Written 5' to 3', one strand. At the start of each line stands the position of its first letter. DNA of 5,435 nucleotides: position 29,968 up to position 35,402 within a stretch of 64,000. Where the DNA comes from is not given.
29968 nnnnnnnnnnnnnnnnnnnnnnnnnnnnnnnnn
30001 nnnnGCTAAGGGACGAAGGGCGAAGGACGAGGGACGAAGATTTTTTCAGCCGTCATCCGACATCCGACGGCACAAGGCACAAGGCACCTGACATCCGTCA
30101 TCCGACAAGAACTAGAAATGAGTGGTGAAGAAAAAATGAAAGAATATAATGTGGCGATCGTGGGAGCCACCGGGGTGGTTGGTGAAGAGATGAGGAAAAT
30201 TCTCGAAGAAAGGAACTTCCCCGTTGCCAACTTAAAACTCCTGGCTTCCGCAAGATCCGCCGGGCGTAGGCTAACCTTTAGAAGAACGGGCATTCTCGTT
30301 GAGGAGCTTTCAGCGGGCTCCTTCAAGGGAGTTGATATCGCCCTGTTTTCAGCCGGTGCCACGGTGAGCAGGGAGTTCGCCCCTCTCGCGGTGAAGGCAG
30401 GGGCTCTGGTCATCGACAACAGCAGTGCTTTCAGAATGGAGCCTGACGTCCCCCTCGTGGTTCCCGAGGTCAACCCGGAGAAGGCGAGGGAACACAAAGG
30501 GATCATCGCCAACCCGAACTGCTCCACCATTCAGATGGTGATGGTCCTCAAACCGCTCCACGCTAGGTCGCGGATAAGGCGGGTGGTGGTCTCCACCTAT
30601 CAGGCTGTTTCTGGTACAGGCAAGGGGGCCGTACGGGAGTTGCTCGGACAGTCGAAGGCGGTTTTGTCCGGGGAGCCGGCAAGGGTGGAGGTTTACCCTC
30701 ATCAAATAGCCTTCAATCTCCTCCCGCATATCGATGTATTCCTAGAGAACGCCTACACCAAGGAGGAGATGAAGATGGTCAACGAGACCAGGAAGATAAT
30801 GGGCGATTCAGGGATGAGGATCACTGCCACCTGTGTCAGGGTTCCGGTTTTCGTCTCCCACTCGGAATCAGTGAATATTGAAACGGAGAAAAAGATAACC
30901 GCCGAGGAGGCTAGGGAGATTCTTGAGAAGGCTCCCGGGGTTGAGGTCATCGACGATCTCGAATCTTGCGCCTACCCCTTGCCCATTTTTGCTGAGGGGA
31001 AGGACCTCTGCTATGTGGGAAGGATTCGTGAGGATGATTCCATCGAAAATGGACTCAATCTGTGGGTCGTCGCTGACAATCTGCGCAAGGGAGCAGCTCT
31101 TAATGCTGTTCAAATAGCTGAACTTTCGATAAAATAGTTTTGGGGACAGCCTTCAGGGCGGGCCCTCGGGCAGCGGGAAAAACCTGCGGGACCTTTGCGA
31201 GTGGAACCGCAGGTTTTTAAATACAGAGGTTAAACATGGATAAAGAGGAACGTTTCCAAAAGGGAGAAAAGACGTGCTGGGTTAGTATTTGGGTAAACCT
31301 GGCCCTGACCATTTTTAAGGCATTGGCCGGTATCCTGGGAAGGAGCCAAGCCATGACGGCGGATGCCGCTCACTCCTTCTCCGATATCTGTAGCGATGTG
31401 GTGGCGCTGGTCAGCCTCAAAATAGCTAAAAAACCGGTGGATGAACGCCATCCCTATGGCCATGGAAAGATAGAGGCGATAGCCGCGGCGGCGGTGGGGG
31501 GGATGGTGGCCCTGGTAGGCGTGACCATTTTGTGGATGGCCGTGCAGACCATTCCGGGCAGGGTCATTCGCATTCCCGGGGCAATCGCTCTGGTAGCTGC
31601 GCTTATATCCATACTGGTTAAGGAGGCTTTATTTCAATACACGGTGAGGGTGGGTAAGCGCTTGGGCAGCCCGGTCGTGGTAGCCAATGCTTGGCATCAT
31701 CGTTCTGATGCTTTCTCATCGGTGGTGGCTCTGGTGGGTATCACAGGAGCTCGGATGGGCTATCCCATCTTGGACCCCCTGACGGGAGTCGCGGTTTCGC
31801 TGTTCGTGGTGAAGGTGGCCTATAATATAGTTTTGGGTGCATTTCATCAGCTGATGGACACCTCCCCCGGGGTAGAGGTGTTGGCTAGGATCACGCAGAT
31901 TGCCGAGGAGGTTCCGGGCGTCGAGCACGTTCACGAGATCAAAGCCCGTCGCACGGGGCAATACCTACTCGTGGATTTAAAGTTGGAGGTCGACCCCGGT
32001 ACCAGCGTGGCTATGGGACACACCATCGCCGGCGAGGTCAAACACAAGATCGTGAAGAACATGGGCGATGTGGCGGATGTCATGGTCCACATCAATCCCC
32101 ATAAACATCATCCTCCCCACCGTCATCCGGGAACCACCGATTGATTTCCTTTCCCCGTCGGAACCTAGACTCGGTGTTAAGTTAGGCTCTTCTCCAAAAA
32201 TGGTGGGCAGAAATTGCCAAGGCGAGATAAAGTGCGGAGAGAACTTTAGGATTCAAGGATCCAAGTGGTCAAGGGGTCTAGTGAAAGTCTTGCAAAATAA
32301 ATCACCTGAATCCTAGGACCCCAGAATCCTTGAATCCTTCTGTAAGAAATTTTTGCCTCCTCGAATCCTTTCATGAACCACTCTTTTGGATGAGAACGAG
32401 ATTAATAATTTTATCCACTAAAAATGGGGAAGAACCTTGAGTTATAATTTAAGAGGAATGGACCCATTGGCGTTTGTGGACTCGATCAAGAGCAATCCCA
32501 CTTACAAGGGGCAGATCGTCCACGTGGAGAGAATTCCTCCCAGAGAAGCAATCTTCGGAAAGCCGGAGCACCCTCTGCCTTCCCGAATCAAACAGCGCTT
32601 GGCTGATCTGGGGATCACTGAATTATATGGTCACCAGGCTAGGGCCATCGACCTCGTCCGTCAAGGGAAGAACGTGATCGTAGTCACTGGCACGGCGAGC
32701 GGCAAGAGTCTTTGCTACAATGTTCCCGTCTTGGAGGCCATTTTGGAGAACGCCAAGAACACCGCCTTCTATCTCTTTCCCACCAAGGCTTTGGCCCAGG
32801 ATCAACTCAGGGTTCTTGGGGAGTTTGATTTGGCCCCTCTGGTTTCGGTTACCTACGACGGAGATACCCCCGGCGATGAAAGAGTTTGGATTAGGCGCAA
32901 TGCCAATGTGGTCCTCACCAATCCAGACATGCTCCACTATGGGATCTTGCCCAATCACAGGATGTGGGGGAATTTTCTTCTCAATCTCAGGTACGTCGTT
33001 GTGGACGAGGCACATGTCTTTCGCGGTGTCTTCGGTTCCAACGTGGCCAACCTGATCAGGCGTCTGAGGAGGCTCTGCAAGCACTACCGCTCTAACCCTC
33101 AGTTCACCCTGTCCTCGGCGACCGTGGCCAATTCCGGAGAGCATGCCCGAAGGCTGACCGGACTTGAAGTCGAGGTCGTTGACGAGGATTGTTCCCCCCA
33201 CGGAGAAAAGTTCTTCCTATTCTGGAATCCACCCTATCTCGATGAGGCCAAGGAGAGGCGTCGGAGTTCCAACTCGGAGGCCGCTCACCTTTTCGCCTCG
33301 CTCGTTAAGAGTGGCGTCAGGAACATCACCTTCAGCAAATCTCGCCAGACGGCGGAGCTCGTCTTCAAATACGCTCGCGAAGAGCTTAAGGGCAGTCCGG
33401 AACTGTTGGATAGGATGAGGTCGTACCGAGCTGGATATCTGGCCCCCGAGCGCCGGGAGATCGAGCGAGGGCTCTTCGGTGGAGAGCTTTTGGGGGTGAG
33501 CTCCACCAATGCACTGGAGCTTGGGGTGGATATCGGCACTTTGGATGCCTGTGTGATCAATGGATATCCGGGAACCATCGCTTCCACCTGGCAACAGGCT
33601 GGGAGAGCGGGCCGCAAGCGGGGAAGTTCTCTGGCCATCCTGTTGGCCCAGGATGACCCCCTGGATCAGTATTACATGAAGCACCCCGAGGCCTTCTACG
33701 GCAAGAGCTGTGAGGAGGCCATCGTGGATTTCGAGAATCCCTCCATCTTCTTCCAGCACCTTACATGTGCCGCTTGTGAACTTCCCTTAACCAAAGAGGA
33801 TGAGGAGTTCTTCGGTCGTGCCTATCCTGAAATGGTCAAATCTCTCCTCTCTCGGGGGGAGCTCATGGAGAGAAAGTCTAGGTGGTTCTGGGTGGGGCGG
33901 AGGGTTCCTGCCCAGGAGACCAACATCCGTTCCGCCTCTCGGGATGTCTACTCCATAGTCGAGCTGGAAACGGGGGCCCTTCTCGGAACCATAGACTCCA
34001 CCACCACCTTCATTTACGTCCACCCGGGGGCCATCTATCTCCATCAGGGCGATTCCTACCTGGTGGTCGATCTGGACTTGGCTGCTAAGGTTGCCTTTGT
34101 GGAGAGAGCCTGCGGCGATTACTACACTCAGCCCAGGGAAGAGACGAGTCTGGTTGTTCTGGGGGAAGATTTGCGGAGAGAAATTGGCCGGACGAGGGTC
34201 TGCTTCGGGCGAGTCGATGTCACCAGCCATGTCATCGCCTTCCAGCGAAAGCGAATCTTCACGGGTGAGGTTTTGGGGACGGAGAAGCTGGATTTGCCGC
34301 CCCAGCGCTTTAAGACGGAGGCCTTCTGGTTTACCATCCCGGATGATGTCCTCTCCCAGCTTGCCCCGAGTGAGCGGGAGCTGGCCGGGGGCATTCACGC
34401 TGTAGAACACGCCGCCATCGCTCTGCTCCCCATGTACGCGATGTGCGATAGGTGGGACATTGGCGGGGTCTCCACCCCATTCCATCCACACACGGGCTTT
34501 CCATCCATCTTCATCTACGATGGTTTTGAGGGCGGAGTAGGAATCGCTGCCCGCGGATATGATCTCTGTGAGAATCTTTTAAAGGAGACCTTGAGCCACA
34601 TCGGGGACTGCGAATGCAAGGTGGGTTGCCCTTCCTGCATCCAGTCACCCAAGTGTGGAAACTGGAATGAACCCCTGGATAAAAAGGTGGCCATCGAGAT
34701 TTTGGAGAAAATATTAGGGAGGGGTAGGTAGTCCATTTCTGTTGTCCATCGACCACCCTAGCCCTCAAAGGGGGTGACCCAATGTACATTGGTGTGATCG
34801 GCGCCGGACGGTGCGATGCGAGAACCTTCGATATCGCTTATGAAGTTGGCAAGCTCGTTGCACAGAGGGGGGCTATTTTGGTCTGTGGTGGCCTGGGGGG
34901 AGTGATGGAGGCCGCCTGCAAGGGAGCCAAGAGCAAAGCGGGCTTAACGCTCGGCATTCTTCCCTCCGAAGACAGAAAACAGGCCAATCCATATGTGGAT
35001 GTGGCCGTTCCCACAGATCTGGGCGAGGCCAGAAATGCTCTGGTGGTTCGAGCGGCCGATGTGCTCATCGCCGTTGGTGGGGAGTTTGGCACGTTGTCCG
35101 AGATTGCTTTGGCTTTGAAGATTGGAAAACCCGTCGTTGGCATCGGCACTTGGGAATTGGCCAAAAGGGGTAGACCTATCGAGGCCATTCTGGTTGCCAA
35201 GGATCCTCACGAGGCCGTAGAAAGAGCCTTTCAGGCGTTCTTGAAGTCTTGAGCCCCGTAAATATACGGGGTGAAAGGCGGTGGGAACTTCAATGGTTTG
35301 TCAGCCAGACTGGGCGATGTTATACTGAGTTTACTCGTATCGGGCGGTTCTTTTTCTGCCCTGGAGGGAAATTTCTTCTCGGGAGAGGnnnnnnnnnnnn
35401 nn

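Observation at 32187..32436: Second repeat family (~230 bp) in two copies (32187-32436 and 58488-58691), each abutting the 5' end of a gene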

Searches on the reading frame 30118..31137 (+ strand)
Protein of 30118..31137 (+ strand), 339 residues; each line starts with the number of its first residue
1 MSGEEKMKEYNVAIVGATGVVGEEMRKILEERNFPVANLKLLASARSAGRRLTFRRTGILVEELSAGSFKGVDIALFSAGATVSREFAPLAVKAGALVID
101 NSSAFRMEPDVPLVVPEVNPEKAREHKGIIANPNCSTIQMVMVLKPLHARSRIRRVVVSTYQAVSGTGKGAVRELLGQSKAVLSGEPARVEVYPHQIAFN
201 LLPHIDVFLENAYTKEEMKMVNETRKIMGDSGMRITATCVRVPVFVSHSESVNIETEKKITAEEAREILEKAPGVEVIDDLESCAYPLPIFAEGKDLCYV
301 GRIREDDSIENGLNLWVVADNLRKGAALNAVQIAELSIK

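Call 20: search_protein_families(library=pfam, proteins=[window:30118-31137:+], max_evalue=0.01)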
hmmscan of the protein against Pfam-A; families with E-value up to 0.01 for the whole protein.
window:30118-31137:+ (339 aa): 3 families
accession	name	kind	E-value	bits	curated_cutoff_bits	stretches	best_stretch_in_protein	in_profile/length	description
PF02774.23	Semialdhyde_dhC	-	8.1e-59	199.3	26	1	144-324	1-184/184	Semialdehyde dehydrogenase, dimerisation domain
PF01118.30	Semialdhyde_dh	-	4.3e-37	127.6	26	1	11-125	1-120/121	Semialdehyde dehydrogenase, NAD binding domain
PF02800.25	Gp_dh_C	-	0.0036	17.3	24.4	1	226-274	63-111/158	Glyceraldehyde 3-phosphate dehydrogenase, C-terminal domain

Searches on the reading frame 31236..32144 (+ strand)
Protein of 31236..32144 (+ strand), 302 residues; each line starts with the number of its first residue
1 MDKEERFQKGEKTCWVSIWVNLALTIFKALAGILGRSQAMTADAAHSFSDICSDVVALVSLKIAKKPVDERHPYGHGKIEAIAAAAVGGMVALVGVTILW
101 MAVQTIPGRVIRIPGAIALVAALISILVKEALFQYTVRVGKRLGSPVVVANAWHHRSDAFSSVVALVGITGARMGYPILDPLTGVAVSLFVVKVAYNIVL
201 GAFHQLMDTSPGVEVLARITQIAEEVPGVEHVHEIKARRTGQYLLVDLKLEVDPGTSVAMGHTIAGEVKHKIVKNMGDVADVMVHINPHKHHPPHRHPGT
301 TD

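Call 20: search_protein_families(library=pfam, proteins=[window:31236-32144:+], max_evalue=0.01)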
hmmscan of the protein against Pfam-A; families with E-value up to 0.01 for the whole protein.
window:31236-32144:+ (302 aa): 2 families
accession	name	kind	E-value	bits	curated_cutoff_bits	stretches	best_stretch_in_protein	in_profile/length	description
PF01545.26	Cation_efflux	-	1e-47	163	26.6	1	15-207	2-198/198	Cation efflux family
PF16916.11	ZT_dimer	-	1.5e-20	73.4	26.7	1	214-289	4-78/78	Dimerisation domain of Zinc Transporter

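Call 29: find_encoding_contigs(protein=window:31236-32144:+, flank=6000, max_places=6)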
Protein window:31236-32144:+ (302 aa): 2 contigs read that carry it; 1 place shown.
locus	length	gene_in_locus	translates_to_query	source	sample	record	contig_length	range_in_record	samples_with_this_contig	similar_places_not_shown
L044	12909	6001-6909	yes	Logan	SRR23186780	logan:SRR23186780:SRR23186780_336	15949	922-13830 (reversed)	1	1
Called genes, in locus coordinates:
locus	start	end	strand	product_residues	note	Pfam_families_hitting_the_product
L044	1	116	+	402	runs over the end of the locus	PF01855:POR_N, PF17147:PFOR_II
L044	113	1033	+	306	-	PF02775:TPP_enzyme_C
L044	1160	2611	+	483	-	PF00672:HAMP, PF13185:GAF_2, PF01590:GAF, PF13492:GAF_3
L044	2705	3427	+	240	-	PF01966:HD, PF13487:HD_5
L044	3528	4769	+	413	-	PF00696:AA_kinase, PF22629:ACT_AHAS_ss (faint), PF01842:ACT, PF13291:ACT_4 (faint), PF22468:ACT_9, PF13840:ACT_7, PF01842:ACT, PF22468:ACT_9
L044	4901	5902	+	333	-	PF01118:Semialdhyde_dh, PF02774:Semialdhyde_dhC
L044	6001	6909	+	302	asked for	PF01545:Cation_efflux, PF16916:ZT_dimer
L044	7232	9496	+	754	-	PF00270:DEAD, PF00271:Helicase_C (weak), PF22982:WHD_HRQ1, PF09369:MZB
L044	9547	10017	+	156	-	PF18306:LDcluster4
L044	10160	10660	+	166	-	PF04073:tRNA_edit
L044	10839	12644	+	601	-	PF00037:Fer4 (faint), PF12838:Fer4_7 (weak), PF13237:Fer4_10 (weak), PF02906:Fe_hyd_lg_C, PF04060:FeS, PF00990:GGDEF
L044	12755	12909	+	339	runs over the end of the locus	PF04055:Radical_SAM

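Call 30: find_homologous_proteins(query=window:31236-32144:+, max_evalue=1e-40)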
Query window:31236-32144:+ (302 aa): 3244 proteins with E <= 1e-40 among 8000 candidates; the best 120 are listed.
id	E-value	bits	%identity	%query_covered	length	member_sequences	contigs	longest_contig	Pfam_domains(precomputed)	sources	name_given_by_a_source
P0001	3.7e-192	655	99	100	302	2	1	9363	PF16916.12,PF01545.27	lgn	-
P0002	1.3e-168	578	87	100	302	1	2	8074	PF16916.12,PF01545.27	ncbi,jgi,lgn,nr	ncbi:MAG TPA: cation transporter [Actinobacteria bacterium]|nr:cation transporter [Actinomycetota ba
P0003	8.6e-132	457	69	100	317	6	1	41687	PF16916.12,PF01545.27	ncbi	-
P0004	4.7e-94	333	54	96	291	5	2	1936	PF16916.12,PF01545.27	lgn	-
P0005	1.0e-92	329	53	97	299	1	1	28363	PF16916.12,PF01545.27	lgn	-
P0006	1.4e-92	329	50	96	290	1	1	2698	PF16916.12,PF01545.27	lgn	-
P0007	2.8e-90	321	52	95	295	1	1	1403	PF16916.12,PF01545.27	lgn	-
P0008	3.0e-83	298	47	98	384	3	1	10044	PF16916.12,PF01545.27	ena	-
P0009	6.3e-83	297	45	98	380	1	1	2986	PF16916.12,PF01545.27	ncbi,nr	ncbi:MAG: cation-efflux pump [bacterium]|nr:cation-efflux pump [bacterium]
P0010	9.9e-83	296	48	95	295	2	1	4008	PF16916.12,PF01545.27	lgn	-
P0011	2.5e-82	295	46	97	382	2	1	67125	PF16916.12,PF01545.27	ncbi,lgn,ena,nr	ncbi:MAG: cation-efflux pump [Deltaproteobacteria bacterium]|nr:cation-efflux pump [Deltaproteobacte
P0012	5.4e-82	294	47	96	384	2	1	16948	PF16916.12,PF01545.27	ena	-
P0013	1.7e-81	292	50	95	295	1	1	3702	PF16916.12,PF01545.27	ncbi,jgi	jgi:cation diffusion facilitator family transporter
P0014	4.8e-81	291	44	96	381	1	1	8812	PF16916.12,PF01545.27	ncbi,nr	ncbi:MAG: cation diffusion facilitator family transporter [Proteobacteria bacterium]|nr:cation diffu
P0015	1.8e-80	289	47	96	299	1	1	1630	PF16916.12,PF01545.27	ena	-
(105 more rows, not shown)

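Call 31: find_encoding_contigs(protein=P0002, flank=5000, max_places=4)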
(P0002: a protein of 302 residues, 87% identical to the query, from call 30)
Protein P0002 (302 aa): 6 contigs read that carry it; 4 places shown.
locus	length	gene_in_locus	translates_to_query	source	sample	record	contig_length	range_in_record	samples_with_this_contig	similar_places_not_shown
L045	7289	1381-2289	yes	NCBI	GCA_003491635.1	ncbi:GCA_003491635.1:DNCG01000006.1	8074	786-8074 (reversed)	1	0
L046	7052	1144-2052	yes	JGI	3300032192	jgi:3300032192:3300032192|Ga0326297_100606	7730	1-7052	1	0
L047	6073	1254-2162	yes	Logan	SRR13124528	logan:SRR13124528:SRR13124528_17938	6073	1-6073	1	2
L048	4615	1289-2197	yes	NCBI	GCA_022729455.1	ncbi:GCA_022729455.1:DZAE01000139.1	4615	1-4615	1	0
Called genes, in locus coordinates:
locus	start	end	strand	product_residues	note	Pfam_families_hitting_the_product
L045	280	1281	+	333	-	PF01118:Semialdhyde_dh, PF02774:Semialdhyde_dhC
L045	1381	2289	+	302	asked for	PF01545:Cation_efflux, PF16916:ZT_dimer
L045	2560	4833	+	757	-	PF00270:DEAD, PF00271:Helicase_C, PF22982:WHD_HRQ1, PF09369:MZB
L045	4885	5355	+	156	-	PF18306:LDcluster4, PF03641:Lysine_decarbox (weak)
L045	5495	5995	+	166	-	PF04073:tRNA_edit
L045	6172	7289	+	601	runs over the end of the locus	PF00037:Fer4 (faint), PF12838:Fer4_7 (weak), PF13187:Fer4_9 (weak), PF13237:Fer4_10 (weak), PF02906:Fe_hyd_lg_C, PF04060:FeS, PF00990:GGDEF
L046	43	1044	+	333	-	PF01118:Semialdhyde_dh, PF02774:Semialdhyde_dhC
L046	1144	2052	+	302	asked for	PF01545:Cation_efflux, PF16916:ZT_dimer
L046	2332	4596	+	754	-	PF00270:DEAD, PF00271:Helicase_C, PF22982:WHD_HRQ1, PF09369:MZB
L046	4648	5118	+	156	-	PF18306:LDcluster4, PF03641:Lysine_decarbox (weak)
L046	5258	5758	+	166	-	PF04073:tRNA_edit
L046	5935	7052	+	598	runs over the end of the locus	?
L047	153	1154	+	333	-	PF01118:Semialdhyde_dh, PF02774:Semialdhyde_dhC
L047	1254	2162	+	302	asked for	PF01545:Cation_efflux, PF16916:ZT_dimer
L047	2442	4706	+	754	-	PF00270:DEAD, PF00271:Helicase_C, PF22982:WHD_HRQ1, PF09369:MZB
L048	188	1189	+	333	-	PF01118:Semialdhyde_dh, PF02774:Semialdhyde_dhC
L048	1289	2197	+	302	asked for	PF01545:Cation_efflux, PF16916:ZT_dimer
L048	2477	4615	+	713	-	?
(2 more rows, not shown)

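Call 32: find_encoding_contigs(protein=P0003, flank=5000, max_places=4)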
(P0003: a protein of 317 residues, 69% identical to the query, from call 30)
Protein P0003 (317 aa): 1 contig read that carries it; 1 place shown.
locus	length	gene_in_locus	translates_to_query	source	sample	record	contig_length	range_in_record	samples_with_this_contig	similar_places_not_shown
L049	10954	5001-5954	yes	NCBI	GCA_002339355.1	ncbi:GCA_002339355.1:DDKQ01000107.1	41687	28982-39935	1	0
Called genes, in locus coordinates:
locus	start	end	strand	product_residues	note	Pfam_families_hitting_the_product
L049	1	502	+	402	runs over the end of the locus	PF01855:POR_N, PF17147:PFOR_II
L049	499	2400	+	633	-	PF02775:TPP_enzyme_C, PF14890:Intein_splicing, PF14528:LAGLIDADG_3 (faint)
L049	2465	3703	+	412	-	PF00696:AA_kinase, PF22629:ACT_AHAS_ss (faint), PF01842:ACT, PF22468:ACT_9, PF13840:ACT_7, PF01842:ACT, PF22468:ACT_9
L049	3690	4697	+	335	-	PF01118:Semialdhyde_dh, PF02774:Semialdhyde_dhC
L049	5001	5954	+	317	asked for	PF01545:Cation_efflux, PF16916:ZT_dimer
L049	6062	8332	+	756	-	PF00270:DEAD, PF04851:ResIII (weak), PF00271:Helicase_C, PF22982:WHD_HRQ1, PF09369:MZB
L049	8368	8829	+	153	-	PF18306:LDcluster4, PF03641:Lysine_decarbox (faint)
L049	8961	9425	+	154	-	PF04073:tRNA_edit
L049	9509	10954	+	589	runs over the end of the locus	PF00037:Fer4 (faint), PF12838:Fer4_7 (weak), PF13237:Fer4_10, PF13746:Fer4_18 (weak), PF14697:Fer4_21 (faint), PF02906:Fe_hyd_lg_C, PF04060:FeS (weak), PF00990:GGDEF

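Call 33: find_encoding_contigs(protein=P0001, flank=5000, max_places=4)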
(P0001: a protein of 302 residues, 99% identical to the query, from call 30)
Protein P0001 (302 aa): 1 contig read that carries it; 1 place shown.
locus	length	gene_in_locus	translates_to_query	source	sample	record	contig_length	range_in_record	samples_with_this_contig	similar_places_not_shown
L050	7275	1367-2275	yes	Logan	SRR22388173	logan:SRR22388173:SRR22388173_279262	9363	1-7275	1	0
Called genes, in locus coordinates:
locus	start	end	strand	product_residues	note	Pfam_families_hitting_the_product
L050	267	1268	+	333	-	PF01118:Semialdhyde_dh, PF02774:Semialdhyde_dhC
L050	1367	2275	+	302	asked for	PF01545:Cation_efflux, PF16916:ZT_dimer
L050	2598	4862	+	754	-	PF00270:DEAD, PF00271:Helicase_C (weak), PF22982:WHD_HRQ1, PF09369:MZB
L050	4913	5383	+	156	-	PF18306:LDcluster4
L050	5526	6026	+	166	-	PF04073:tRNA_edit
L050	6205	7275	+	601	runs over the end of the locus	PF00037:Fer4 (faint), PF12838:Fer4_7 (weak), PF13187:Fer4_9 (weak), PF13237:Fer4_10 (weak), PF02906:Fe_hyd_lg_C, PF04060:FeS, PF00990:GGDEF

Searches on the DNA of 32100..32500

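Call 8: search_rna_families(source=window, start=32100, end=32500, threshold=evalue, max_evalue=10, show_alignments=2)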
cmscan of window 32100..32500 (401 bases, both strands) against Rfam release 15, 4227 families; matches with E-value up to 10: 3.
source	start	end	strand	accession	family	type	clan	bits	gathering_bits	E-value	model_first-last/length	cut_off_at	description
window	32242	32336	-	RF03743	MIR7696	Gene; miRNA;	-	17.4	83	1.4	1-88/88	no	MIR7696 microRNA precursor family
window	32195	32273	+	RF01929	bxd_1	Gene; lncRNA;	-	12.5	75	2.5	1-86/86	no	Bithoraxoid conserved region 1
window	32187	32232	+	RF02042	HOTTIP_3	Gene; lncRNA;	-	6.6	50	2.6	295-353/353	no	HOXA transcript at the distal tip, conserved region 3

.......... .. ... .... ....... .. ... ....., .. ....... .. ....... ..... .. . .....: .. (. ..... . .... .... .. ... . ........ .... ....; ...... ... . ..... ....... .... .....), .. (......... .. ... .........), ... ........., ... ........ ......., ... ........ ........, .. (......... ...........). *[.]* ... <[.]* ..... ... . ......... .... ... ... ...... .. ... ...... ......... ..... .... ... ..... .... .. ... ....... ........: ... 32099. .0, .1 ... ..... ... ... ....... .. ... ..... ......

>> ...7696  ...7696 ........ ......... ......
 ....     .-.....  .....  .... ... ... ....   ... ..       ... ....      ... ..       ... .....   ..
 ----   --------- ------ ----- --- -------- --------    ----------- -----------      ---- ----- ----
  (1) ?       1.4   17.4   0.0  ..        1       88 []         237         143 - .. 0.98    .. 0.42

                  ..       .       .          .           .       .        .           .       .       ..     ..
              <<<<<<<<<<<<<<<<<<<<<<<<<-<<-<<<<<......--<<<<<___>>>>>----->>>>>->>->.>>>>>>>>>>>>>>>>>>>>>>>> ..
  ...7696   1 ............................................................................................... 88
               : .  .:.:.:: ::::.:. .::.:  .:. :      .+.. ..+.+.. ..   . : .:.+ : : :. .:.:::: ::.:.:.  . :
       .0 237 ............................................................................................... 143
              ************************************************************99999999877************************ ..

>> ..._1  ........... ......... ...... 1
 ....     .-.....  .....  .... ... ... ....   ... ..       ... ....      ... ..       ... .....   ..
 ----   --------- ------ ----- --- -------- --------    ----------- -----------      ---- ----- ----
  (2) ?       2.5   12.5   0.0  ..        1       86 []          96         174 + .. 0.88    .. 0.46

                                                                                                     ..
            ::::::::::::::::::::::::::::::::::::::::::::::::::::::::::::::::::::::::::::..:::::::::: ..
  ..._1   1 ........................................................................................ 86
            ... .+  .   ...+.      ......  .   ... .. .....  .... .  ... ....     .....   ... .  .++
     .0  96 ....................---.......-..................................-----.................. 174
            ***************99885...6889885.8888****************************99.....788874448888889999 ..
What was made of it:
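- On Any Rfam RNA family: The best hit at E up to 10 in copy A is 17 bits against a cut-off of 83 (call 8).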

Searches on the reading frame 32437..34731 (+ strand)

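Call 20: search_protein_families(library=pfam, proteins=[window:32437-34731:+], max_evalue=0.01)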
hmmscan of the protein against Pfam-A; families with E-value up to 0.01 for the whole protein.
window:32437-34731:+ (764 aa): 5 families
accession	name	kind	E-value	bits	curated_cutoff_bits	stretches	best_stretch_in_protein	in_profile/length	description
PF00270.35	DEAD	-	2.5e-30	105.8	26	1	66-231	3-161/167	DEAD/DEAH box helicase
PF09369.15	MZB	-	3e-22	79.5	24.2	1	656-735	1-80/80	MrfA Zn-binding domain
PF22982.3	WHD_HRQ1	-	1.2e-13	52.3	27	1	430-500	1-70/70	ATP-dependent helicase HRQ1, winged helix domain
PF00271.37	Helicase_C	-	4.5e-08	33.8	23.5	1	290-394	12-109/110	Helicase conserved C-terminal domain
PF04851.21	ResIII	-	0.0033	17.8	22.5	1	62-201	3-141/164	Type III restriction enzyme, res subunit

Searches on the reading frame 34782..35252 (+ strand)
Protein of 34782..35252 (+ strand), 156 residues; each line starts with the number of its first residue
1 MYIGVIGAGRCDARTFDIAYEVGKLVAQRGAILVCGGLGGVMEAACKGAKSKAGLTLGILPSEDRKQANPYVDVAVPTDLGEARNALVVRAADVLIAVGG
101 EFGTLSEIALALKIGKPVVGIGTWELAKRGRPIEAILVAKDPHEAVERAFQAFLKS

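Call 20: search_protein_families(library=pfam, proteins=[window:34782-35252:+], max_evalue=0.01)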
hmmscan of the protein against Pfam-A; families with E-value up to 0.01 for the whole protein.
window:34782-35252:+ (156 aa): 4 families
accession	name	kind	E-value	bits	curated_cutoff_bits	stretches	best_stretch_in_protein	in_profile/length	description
PF18306.6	LDcluster4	-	2.6e-47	160.6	26.3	1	1-144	2-149/151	SLOG cluster4 family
PF03641.19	Lysine_decarbox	-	0.00012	22.7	27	1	42-112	1-73/131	Possible lysine decarboxylase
PF02481.21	DNA_processg_A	-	0.00077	19.1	29.6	1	2-62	46-106/212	DNA recombination-mediator protein A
PF00781.29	DAGK_cat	-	0.0074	16.3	23.6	0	28-61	55-88/125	Diacylglycerol kinase catalytic domain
